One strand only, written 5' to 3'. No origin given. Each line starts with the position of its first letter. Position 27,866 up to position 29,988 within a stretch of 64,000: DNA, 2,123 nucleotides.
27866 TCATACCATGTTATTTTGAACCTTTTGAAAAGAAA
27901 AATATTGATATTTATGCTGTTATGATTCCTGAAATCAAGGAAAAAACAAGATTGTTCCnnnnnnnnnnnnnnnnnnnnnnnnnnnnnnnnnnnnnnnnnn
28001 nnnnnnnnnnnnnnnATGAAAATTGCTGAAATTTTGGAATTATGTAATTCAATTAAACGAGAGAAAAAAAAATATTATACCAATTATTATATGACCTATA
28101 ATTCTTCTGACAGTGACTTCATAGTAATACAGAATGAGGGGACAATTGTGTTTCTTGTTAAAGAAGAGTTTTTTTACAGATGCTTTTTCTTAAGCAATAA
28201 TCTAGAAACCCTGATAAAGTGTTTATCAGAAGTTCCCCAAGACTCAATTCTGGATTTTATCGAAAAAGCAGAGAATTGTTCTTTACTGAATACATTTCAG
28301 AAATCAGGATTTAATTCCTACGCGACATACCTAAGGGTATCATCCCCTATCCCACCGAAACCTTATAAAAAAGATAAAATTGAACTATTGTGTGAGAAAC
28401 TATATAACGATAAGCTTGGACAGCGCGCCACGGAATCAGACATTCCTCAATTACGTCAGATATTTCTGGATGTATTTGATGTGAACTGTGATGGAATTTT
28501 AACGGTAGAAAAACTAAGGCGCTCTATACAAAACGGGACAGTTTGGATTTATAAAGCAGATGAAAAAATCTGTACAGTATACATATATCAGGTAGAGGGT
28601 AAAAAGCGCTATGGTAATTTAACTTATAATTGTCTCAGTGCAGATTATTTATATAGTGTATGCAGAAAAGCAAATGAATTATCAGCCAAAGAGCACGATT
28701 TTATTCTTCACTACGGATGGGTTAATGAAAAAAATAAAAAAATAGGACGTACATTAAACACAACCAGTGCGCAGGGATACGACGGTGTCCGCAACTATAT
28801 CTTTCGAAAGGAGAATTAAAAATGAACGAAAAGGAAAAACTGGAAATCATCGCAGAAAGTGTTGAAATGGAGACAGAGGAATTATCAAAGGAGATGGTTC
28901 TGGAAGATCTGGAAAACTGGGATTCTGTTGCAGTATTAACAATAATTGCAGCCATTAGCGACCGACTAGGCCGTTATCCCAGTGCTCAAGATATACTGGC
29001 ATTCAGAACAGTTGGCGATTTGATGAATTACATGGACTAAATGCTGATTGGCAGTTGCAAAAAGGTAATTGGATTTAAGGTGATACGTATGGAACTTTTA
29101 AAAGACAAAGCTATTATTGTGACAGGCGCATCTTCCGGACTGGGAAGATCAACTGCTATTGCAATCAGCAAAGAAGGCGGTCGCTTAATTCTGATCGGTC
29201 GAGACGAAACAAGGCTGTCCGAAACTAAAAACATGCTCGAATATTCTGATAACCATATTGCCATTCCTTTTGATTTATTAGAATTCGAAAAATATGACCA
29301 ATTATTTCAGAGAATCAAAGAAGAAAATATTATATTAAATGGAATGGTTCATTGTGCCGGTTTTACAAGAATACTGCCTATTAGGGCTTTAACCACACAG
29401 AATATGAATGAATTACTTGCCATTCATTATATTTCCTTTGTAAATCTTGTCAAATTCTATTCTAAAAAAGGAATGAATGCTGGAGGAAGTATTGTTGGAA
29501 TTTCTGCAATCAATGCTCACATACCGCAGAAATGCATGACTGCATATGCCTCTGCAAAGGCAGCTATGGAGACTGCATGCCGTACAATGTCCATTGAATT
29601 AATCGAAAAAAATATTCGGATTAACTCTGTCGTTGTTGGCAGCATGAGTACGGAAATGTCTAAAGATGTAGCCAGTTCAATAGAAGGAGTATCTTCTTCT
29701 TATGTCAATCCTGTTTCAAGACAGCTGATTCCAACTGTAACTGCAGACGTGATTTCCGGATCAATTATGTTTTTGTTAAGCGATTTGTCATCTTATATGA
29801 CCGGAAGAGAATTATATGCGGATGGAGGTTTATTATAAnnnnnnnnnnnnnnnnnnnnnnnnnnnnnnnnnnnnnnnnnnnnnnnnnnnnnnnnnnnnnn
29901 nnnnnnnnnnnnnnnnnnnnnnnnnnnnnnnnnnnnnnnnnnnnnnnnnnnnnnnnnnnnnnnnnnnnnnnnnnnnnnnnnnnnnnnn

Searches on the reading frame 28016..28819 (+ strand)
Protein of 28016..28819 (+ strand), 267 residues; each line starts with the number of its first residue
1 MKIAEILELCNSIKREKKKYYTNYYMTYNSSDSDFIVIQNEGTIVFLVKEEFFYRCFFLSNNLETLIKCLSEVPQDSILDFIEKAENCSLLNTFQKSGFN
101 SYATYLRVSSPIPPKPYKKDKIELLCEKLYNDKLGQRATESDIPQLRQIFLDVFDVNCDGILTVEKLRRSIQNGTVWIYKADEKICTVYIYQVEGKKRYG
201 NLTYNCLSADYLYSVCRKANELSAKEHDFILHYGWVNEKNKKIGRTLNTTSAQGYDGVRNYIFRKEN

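Call 4: search_protein_families(library=pfam, proteins=[window:28016-28819:+], max_evalue=0.01)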
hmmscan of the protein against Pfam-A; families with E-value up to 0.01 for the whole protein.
window:28016-28819:+ (267 aa): 1 family
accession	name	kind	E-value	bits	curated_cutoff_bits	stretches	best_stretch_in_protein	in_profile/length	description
PF24448.1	T4_y05I_C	-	0.0019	19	27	0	13-51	17-54/69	y05I-like putative transcription factor C-terminal domain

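Call 5: search_protein_families(library=ncbifam, proteins=[window:28016-28819:+], max_evalue=0.01)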
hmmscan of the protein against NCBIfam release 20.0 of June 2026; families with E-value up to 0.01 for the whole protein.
window:28016-28819:+ (267 aa): 0 families

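Call 21: search_solved_structures(query=window:28016-28819:+, max_evalue=10)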
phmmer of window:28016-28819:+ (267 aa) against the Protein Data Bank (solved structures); distinct sequences matched with E-value up to 10: 3.
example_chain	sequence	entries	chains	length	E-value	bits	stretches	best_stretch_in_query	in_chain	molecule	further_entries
4jwq_A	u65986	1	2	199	0.16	14.5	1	117-176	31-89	Calcium-dependent protein kinase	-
5t2x_A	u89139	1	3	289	0.34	13.5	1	37-100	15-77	Uncharacterized protein LPG1670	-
3k21_A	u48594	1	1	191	0.39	13.3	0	123-174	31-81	Calcium-dependent protein kinase 3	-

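Call 61: find_homologous_proteins(query=window:28016-28819:+, max_evalue=0.001)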
Query window:28016-28819:+ (267 aa): 7 proteins with E <= 0.001 among 207 candidates.
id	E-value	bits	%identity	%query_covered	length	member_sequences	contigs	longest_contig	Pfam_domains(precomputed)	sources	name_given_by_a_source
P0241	8.0e-177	604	100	100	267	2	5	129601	-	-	-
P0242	9.9e-82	292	52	100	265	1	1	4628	-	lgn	-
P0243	1.6e-78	282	50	99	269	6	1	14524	-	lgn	-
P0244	3.9e-76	274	49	99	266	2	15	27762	-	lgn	-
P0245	6.7e-76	273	50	99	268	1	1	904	-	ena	-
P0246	1.1e-70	256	48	100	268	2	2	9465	-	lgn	-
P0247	1.8e-68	249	53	88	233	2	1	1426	-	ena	-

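Call 69: predict_structure(alignment_id=A2)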
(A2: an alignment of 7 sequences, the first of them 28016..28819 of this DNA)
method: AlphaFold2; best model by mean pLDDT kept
length: 267 residues; sequences in the alignment: 7
mean_pLDDT: 60.6   pTM: 0.48
mean pLDDT of the five models: 60.6, 57.7, 57.4, 53.7, 50.2
residues with pLDDT >= 90: 25; 70-90: 79; 50-70: 68; < 50: 95
segments of 3 or more residues with pLDDT < 50: 102-132, 155-161, 191-213, 226-259
pLDDT, mean of each block of 10 residues (from residue 1): 89 79 72 90 87 80 91 82 59 78 36 34 41 65 77 49 66 65 63 36 33 53 49 33 30 35 67
secondary structure, 60 per line:
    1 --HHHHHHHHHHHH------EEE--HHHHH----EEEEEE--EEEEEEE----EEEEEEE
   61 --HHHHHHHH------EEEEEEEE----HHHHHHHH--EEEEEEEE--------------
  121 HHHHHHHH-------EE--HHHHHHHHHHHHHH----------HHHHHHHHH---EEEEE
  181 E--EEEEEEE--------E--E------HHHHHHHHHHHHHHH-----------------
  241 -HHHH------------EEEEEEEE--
elements in order: H3-14 E21-23 H26-30 E35-40 E43-49 E54-60 H63-70 E77-84 H89-96 E99-106 H121-128 H140-153 H164-172 E176-181 E184-190 H209-223 H242-245 E258-265
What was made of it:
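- Tried and rejected: The AF2 model of the 267-aa protein from 7 sequences was poor (pLDDT 61, call 69).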

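Call 70: search_protein_representatives(protein=window:28016-28819:+)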
Query: 267 residues. Proteins with E-value up to 0.001 (for the whole library): 170; up to 1e-10: 73; up to 1e-30: 7. The best 150 are listed.
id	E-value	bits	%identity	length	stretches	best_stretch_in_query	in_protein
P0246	3.6e-71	256.0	48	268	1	1-267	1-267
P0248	5.2e-50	186.6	36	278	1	3-265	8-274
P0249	2.4e-49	184.4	39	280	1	3-266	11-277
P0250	1.6e-40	155.5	37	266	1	1-265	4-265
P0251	1.3e-33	132.9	34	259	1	1-266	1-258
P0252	4.9e-32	127.7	33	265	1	1-265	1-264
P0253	1.3e-31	126.3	33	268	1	1-244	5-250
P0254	5.1e-30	121.1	34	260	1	6-266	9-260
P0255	2.5e-29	118.8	31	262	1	1-247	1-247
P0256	2.7e-29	118.7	31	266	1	4-264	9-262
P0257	4.2e-29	118.1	31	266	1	5-265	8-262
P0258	6.5e-29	117.5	33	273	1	4-246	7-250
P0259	3.9e-28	114.9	32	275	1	12-249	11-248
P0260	1.1e-27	113.4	31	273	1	11-264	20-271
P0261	1.8e-27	112.7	33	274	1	11-266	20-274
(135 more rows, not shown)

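Call 72: search_solved_structures(query=A3, max_evalue=1)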
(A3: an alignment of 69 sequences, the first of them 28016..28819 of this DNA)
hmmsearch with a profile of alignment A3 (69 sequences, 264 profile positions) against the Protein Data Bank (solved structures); distinct sequences matched with E-value up to 1: 7.
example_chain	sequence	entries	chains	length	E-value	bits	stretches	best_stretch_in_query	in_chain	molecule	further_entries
8fmc_A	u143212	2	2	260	0.056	16.1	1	50-174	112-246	Kemp Eliminase 1A53-core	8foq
6nw4_A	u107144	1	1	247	0.11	15.2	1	50-174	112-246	Indole-3-glycerol phosphate synthase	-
3bln_A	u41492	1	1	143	0.13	14.9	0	168-195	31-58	Acetyltransferase GNAT family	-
3o6y_X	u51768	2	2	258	0.24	14.1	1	66-175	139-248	Retro-Aldolase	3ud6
3myo_A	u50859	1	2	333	0.33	13.6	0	57-116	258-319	Tagatose 1,6-diphosphate aldolase 1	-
3nxf_A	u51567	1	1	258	0.34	13.6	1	72-175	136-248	Retro-Aldolase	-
4ct1_A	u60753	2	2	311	0.78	12.4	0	33-87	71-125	3-PHOSPHOINOSITIDE-DEPENDENT PROTEIN KINASE 1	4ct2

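Call 73: search_protein_families(library=pfam, alignment_id=A3, max_evalue=0.01)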
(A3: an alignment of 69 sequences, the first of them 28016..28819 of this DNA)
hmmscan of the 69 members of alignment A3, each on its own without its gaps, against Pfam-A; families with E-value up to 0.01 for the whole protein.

A. member 1, window:28016-28819:+ (267 aa): 1 family
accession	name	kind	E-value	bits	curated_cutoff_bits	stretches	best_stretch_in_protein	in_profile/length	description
PF24448.1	T4_y05I_C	-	0.0019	19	27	0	13-51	17-54/69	y05I-like putative transcription factor C-terminal domain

B. families by the number of members that match (of 69 scanned): 10 families
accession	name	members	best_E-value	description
PF13527.13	Acetyltransf_9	3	4.9e-05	Acetyltransferase (GNAT) domain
PF00583.31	Acetyltransf_1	2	0.0059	Acetyltransferase (GNAT) family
PF19239.5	GIY_YIG_domain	1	0.0016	GIY-YIG domain-containing protein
PF24448.1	T4_y05I_C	1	0.0019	y05I-like putative transcription factor C-terminal domain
PF18908.5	DUF5663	1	0.0025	Protein of unknown function (DUF5663)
PF20799.2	PIMT_C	1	0.0028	Protein-L-isoaspartyl O-methyltransferase, C-terminal domain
PF25051.1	WHD_MCM8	1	0.0041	MCM8 winged helix domain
PF00239.26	Resolvase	1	0.0062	Resolvase, N terminal domain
PF16330.10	MukB_hinge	1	0.0069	MukB hinge domain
PF22802.1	RsiG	1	0.0082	RsiG-like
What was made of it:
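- On GNAT superfamily (267-aa protein): 5 of 69 family members weakly hit GNAT Pfam families (call 73).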

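Call 76: fold_search(model_id=the predicted structure, library=pdb)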
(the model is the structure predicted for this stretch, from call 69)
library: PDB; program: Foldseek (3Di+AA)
matches with E <= 10: 533; with E <= 0.001: 0
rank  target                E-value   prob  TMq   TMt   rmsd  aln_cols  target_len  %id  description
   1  3iwg_B                5.4e-03  0.69  0.23  0.23  14.4       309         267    8  Acetyltransferase from GNAT family from Colwellia psychrerythraea. (released 2009-09-15)
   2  1ozp                  9.6e-03  0.63  0.24  0.23  13.7       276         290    9  Crystal Structure of Rv0819 from Mycobacterium tuberculosis MshD-Mycothiol Synthase Acetyl-Coenzyme A Complex. (released 2003-09-09)
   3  9goe_A                1.1e-02  0.69  0.28  0.11  13.9       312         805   10  Cryo-EM structure of the multiple peptide resistance factor (MprF) from Pseudomonas aeruginosa bound to a synthetic na (released 2025-03-12)
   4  7q3a_A                2.1e-02  0.51  0.25  0.21  14.5       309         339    8  Crystal structure of MAB_4324 a tandem repeat GNAT from Mycobacterium abscessus (released 2022-05-04)
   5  7q3a_B                2.2e-02  0.47  0.23  0.19  14.3       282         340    8  Crystal structure of MAB_4324 a tandem repeat GNAT from Mycobacterium abscessus (released 2022-05-04)
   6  3bln                  4.9e-02  0.69  0.20  0.35  11.8       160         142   18  Crystal structure of acetyltransferase GNAT family (NP_981174.1) from Bacillus cereus ATCC 10987 at 1.31 A resolution (released 2007-12-18)
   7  3n7z_C                7.0e-02  0.28  0.27  0.21  14.1       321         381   10  Crystal structure of acetyltransferase from Bacillus anthracis (released 2010-06-16)
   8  2d4p                  7.4e-02  0.60  0.18  0.34  14.4       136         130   12  Crystal structure of TTHA1254 (wild type) from Thermus thermophilus HB8 (released 2006-04-21)
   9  7kx2_B                8.9e-02  0.77  0.25  0.35   5.6       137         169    9  Spermidine N-acetyltransferase SpeG F149A mutant from Vibrio cholerae (released 2020-12-16)
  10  4j3g_C                1.0e-01  0.51  0.20  0.30  11.9       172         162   13  Crystal structure of Ribosomal-protein-alanine N-acetyltransferase from Brucella melitensis (released 2013-03-13)
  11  8heh_B                1.0e-01  0.44  0.20  0.32  13.3       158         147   15  Crystal structure of GCN5-related N-acetyltransferase 05790 (released 2022-12-21)
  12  9j8s_A                1.0e-01  0.33  0.28  0.12  13.5       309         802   10  MprF from Pseudomonas aeruginosa in nanodisc, C2 symmetry (released 2025-09-03)
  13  7kx2_C                1.1e-01  0.80  0.26  0.38   5.6       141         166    7  Spermidine N-acetyltransferase SpeG F149A mutant from Vibrio cholerae (released 2020-12-16)
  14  3n7z_A                1.1e-01  0.23  0.26  0.20  14.3       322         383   12  Crystal structure of acetyltransferase from Bacillus anthracis (released 2010-06-16)
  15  7kwh_F                1.2e-01  0.80  0.26  0.38   5.6       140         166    9  Spermidine N-acetyltransferase SpeG K23-Y30 chimera from Vibrio cholerae and hSSAT (released 2020-12-16)
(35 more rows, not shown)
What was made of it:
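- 28016..28819 (+): Divergent GNAT-like protein (267 aa). All weak Foldseek hits are GNATs, but the model is poor (pLDDT 61; calls 69, 76).
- On GNAT superfamily (267-aa protein): The model is poor (pLDDT 61) and its Foldseek hits are all GNATs, but at E of 5e-3 or weaker (calls 69, 76).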

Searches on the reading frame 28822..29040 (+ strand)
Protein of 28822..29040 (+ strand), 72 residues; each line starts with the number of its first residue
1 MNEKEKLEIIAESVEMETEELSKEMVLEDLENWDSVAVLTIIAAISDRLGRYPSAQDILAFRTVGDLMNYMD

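Call 4: search_protein_families(library=pfam, proteins=[window:28822-29040:+], max_evalue=0.01)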
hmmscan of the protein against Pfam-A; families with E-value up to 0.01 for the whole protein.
window:28822-29040:+ (72 aa): 1 family
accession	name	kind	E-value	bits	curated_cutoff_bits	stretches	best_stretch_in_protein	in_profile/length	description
PF00550.31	PP-binding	-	1.9e-06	28.5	20.8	1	7-70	4-66/67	Phosphopantetheine attachment site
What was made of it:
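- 28822..29040 (+): Acyl carrier protein (72 aa). PP-binding E 1.9e-6 (call 4).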

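Call 5: search_protein_families(library=ncbifam, proteins=[window:28822-29040:+], max_evalue=0.01)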
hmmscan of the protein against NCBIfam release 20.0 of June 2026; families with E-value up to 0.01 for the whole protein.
window:28822-29040:+ (72 aa): 8 families
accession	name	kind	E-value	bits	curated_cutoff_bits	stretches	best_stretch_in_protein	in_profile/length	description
NF002150.0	PRK00982.1-4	subfamily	1.1e-06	28.7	66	1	8-71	12-75/80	acyl carrier protein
NF004533.0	PRK05883.1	equivalog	2.1e-06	27.5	72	1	6-68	28-90/100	acyl carrier protein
NF002147.0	PRK00982.1-1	equivalog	2.6e-05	24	84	1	8-71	14-77/83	acyl carrier protein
NF040636.1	AcpM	exception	0.00015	21.7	146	1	8-71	12-75/93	meromycolate extension acyl carrier protein AcpM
NF002148.0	PRK00982.1-2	subfamily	0.00064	19.5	71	1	8-71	11-74/79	acyl carrier protein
TIGR02813.1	omega_3_PfaA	subfamily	0.0018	15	1010.1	1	4-71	1214-1283/2582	polyketide-type polyunsaturated fatty acid synthase PfaA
NF003757.0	PRK05350.1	equivalog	0.0021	18.2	65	1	8-69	13-74/83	acyl carrier protein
NF005798.0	PRK07639.1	equivalog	0.0027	18.1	100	1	7-72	11-79/91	petrobactin biosynthesis protein AsbD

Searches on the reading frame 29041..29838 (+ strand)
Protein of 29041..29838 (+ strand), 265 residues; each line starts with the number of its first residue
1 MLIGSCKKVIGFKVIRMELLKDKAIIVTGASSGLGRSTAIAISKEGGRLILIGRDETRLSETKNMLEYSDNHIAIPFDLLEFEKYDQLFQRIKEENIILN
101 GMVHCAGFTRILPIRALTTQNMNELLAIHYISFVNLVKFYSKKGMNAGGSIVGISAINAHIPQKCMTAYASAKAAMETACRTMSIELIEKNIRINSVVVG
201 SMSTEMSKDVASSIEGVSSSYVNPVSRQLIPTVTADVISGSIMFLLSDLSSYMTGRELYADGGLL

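Call 4: search_protein_families(library=pfam, proteins=[window:29041-29838:+], max_evalue=0.01)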
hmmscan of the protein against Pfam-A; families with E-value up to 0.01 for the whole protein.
window:29041-29838:+ (265 aa): 3 families
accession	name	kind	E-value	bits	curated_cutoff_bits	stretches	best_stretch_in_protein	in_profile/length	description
PF13561.12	adh_short_C2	-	1.6e-41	142.9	27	1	29-264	1-235/236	Enoyl-(Acyl carrier protein) reductase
PF00106.31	adh_short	-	4.8e-35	121.2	26.6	1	23-211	1-191/195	short chain dehydrogenase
PF08659.16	KR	-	9.2e-12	45.7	22.6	1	25-183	3-163/180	KR domain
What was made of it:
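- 29089..29838 (+): FabG-like short-chain dehydrogenase (ketoreductase type), 249 aa. adh_short_C2 E 1.6e-41 and KR E 9e-12 (call 4).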

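Call 5: search_protein_families(library=ncbifam, proteins=[window:29041-29838:+], max_evalue=0.01)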
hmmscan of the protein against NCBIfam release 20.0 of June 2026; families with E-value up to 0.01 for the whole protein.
window:29041-29838:+ (265 aa): 235 families (the best 25 are shown)
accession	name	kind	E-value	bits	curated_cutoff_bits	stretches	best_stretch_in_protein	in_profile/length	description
NF005559.1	PRK07231.1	subfamily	2.7e-36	125.3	215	1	20-264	2-247/249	glucose 1-dehydrogenase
TIGR04316.1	dhbA_paeA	equivalog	2.5e-34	119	300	1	26-263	2-246/250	2,3-dihydro-2,3-dihydroxybenzoate dehydrogenase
NF006074.0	PRK08220.1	equivalog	3.4e-32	112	312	1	20-263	6-246/251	2,3-dihydro-2,3-dihydroxybenzoate dehydrogenase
NF005075.0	PRK06500.1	equivalog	1.6e-30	106.3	336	1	17-264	1-246/249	SDR family oxidoreductase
NF052558.1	MBtsdlDhBudC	equivalog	2.4e-30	105.9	270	1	21-264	2-241/250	meso-2,3-butanediol dehydrogenase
NF009466.0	PRK12826.1-2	subfamily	9e-30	103.9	222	1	23-263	4-243/248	3-oxoacyl-ACP reductase FabG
NF004203.0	PRK05653.2-4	subfamily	1.4e-29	103.2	313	1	20-263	4-255/260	3-oxoacyl-ACP reductase FabG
NF004791.0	PRK06138.1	equivalog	1.9e-29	102.7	312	1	20-264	3-249/252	SDR family oxidoreductase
NF004198.0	PRK05653.1-3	equivalog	2e-29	102.8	296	1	17-264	2-246/248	3-oxoacyl-ACP reductase FabG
TIGR01830.1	3oxo_ACP_reduc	equivalog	4.7e-29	101.8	297.75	1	26-264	2-238/239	3-oxoacyl-[acyl-carrier-protein] reductase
NF047420.2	EF_P_mod_YmfI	equivalog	9.5e-29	100.8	238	1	25-264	2-235/236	elongation factor P 5-aminopentanone reductase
NF005681.0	PRK07478.1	subfamily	9.8e-29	100.5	267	1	17-264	1-249/254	SDR family oxidoreductase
NF004528.0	PRK05875.1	equivalog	1.3e-28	100.1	334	1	20-263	8-253/280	SDR family oxidoreductase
NF052481.1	FucosDh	equivalog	1.3e-28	100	300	1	20-264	5-250/257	L-fucose dehydrogenase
NF005909.0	PRK07890.1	subfamily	1.8e-28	99.6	258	1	18-263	3-256/260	short chain dehydrogenase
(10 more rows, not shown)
